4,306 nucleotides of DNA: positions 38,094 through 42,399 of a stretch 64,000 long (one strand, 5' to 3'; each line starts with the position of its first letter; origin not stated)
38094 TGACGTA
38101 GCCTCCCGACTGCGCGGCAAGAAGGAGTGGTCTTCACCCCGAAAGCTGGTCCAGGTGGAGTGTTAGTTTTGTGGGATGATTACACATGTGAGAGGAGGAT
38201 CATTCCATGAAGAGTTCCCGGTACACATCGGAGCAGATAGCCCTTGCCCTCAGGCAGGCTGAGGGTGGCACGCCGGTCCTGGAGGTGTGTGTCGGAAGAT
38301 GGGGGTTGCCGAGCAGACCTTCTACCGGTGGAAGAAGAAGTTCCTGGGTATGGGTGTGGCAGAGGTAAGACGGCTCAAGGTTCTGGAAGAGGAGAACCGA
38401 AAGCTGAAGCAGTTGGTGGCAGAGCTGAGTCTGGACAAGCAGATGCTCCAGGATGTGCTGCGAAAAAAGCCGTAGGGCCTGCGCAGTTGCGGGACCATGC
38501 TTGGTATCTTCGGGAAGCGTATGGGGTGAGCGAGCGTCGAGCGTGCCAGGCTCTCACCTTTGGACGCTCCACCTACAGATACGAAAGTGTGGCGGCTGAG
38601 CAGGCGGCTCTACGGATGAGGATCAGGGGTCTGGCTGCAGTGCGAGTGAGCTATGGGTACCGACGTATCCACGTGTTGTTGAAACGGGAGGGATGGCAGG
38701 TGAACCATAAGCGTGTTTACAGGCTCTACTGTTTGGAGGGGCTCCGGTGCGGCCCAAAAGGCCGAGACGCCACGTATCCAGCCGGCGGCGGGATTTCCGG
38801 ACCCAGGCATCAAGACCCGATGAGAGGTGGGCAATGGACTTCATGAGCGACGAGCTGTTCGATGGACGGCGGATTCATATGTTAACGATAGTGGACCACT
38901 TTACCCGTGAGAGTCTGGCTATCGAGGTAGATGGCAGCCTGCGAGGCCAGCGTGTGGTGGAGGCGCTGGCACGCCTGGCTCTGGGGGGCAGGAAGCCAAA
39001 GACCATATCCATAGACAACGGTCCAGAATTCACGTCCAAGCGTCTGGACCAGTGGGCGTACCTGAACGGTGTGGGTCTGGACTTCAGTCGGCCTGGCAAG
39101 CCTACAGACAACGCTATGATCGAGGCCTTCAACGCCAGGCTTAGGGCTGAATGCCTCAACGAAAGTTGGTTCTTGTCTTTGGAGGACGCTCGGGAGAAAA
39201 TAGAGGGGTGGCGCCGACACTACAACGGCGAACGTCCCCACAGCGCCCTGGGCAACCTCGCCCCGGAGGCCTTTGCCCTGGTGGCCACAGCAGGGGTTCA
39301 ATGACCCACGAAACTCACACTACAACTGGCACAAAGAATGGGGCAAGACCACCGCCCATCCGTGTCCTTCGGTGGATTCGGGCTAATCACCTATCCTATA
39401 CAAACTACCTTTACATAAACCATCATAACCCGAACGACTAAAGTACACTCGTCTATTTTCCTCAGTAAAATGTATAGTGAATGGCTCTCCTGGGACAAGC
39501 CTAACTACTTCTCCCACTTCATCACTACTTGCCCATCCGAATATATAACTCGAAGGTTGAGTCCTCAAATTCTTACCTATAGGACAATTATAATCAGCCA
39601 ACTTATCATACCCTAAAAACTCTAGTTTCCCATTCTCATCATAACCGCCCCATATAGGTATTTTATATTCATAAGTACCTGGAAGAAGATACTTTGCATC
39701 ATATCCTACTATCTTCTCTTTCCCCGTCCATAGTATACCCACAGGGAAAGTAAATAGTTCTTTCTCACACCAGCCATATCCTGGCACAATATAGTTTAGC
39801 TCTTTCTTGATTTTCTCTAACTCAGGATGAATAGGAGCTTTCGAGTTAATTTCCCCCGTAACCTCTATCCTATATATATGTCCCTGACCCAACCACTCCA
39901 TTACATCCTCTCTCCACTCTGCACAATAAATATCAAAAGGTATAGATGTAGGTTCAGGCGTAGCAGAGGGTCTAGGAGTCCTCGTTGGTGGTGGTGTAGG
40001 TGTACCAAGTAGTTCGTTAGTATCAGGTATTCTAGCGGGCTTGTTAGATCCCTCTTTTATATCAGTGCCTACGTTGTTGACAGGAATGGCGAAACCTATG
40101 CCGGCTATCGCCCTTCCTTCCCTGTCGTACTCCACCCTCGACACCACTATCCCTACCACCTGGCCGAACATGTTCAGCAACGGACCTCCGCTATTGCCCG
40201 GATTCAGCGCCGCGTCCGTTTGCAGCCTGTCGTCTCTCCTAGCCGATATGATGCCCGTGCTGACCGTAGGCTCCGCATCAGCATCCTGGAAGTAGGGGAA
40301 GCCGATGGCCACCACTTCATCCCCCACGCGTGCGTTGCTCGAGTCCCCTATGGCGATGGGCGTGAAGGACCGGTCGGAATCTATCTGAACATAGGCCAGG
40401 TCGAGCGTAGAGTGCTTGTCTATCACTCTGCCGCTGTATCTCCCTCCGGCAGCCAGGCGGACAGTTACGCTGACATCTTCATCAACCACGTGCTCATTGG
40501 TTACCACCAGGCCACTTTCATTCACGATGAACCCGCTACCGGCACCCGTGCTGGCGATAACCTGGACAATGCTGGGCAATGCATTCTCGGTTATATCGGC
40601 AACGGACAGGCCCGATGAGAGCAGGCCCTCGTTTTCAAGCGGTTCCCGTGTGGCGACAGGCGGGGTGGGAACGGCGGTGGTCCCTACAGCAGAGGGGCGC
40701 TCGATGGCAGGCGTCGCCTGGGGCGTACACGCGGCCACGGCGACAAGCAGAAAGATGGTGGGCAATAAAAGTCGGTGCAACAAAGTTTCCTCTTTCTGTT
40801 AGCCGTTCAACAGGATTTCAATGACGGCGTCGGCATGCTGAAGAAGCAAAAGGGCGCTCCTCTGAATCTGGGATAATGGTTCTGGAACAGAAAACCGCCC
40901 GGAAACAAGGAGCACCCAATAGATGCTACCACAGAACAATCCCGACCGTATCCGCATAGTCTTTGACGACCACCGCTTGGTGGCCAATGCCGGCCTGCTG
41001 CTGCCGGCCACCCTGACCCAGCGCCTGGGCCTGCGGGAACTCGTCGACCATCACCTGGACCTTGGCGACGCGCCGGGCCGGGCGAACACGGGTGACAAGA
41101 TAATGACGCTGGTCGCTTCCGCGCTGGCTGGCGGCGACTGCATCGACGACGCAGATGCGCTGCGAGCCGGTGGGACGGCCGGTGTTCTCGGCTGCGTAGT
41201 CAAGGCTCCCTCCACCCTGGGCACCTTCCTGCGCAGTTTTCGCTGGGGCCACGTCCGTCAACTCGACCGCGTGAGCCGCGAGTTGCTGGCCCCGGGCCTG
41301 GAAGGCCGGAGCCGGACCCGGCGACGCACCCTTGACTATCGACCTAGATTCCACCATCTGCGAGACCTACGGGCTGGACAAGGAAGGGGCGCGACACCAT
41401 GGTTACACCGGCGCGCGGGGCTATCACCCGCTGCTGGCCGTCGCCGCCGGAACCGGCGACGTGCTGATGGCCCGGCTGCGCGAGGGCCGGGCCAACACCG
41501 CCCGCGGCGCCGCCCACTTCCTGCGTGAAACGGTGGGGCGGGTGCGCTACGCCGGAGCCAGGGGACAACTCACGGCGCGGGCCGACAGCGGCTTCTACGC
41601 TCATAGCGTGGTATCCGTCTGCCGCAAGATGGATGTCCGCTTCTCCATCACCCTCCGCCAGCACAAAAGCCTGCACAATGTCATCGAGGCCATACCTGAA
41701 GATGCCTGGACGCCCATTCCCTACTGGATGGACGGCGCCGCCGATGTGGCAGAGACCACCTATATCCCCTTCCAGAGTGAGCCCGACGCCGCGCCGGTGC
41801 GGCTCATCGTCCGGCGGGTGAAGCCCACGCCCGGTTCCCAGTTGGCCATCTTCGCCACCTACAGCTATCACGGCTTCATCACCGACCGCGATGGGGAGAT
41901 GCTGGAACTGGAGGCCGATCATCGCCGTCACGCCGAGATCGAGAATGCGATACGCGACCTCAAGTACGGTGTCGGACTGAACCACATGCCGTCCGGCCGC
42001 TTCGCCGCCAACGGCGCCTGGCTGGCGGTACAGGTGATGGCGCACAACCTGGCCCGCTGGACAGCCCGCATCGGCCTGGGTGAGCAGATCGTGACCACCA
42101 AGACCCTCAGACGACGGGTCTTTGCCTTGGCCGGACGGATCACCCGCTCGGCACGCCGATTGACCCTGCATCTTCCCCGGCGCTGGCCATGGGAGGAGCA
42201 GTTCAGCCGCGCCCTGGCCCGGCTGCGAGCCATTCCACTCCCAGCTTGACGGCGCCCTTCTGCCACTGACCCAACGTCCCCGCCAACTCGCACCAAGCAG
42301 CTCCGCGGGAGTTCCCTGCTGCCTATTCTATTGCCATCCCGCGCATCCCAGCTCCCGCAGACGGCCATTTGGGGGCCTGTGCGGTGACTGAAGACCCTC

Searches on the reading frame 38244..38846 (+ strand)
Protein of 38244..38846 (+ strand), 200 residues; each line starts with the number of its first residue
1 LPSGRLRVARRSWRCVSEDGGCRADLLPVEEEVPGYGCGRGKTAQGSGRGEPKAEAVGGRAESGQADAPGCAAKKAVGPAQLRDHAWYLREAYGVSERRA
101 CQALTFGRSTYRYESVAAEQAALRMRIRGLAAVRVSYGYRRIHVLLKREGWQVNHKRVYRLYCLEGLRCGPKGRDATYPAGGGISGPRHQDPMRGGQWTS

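Call 23: search_protein_families(library=pfam, proteins=[window:38244-38846:+], max_evalue=0.01)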
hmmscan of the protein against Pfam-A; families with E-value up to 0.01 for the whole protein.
window:38244-38846:+ (200 aa): 1 family
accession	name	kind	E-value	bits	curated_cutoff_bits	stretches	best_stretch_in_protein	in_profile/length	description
PF13276.12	HTH_21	-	7.7e-13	48.9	28.1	1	122-172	5-57/60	HTH-like domain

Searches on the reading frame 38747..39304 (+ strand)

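Call 23: search_protein_families(library=pfam, proteins=[window:38747-39304:+], max_evalue=0.01)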
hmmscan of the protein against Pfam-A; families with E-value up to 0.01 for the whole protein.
window:38747-39304:+ (185 aa): 3 families
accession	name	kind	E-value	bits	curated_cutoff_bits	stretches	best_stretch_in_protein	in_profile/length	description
PF13683.12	rve_3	-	1.3e-26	92.6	26.5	1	108-173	2-67/67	Integrase core domain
PF00665.32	rve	-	6e-19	68.6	32.6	1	22-119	2-102/102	Integrase core domain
PF13333.12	rve_2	-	0.00011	22.7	22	1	126-176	1-51/56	Integrase core domain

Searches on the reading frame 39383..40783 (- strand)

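Call 23: search_protein_families(library=pfam, proteins=[window:39383-40783:-], max_evalue=0.01)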
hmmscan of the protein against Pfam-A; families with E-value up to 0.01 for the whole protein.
window:39383-40783:- (466 aa): 3 families
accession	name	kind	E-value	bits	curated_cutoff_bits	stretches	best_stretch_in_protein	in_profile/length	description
PF13365.12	Trypsin_2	-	2.3e-31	109.9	27.6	1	82-212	1-144/144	Trypsin-like peptidase domain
PF00089.32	Trypsin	-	4.5e-15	56.5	20.6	1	65-238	8-216/220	Trypsin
PF10459.15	Peptidase_S46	-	0.00017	20.8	22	0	61-103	28-70/698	Peptidase S46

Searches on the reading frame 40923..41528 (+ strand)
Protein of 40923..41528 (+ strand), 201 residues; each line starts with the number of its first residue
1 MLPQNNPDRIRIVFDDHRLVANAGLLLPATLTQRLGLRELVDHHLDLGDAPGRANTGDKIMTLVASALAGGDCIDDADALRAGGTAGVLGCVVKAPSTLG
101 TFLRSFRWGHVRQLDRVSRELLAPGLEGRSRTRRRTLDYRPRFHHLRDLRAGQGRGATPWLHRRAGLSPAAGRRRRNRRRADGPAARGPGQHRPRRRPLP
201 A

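Call 23: search_protein_families(library=pfam, proteins=[window:40923-41528:+], max_evalue=0.01)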
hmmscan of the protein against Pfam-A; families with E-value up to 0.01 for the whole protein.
window:40923-41528:+ (201 aa): 1 family
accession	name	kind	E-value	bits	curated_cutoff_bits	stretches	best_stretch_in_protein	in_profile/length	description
PF13701.12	DDE_Tnp_1_4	-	2.2e-06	26.6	34.7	1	7-83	6-84/435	Transposase DDE domain group 1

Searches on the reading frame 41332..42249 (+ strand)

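Call 23: search_protein_families(library=pfam, proteins=[window:41332-42249:+], max_evalue=0.01)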
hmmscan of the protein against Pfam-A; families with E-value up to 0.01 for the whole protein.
window:41332-42249:+ (305 aa): 2 families
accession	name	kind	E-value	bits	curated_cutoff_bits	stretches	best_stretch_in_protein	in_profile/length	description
PF13701.12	DDE_Tnp_1_4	-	3.3e-51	174.4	34.7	1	1-301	140-433/435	Transposase DDE domain group 1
PF01609.27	DDE_Tnp_1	-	2.6e-14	53.9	23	1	3-240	7-200/200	Transposase DDE domain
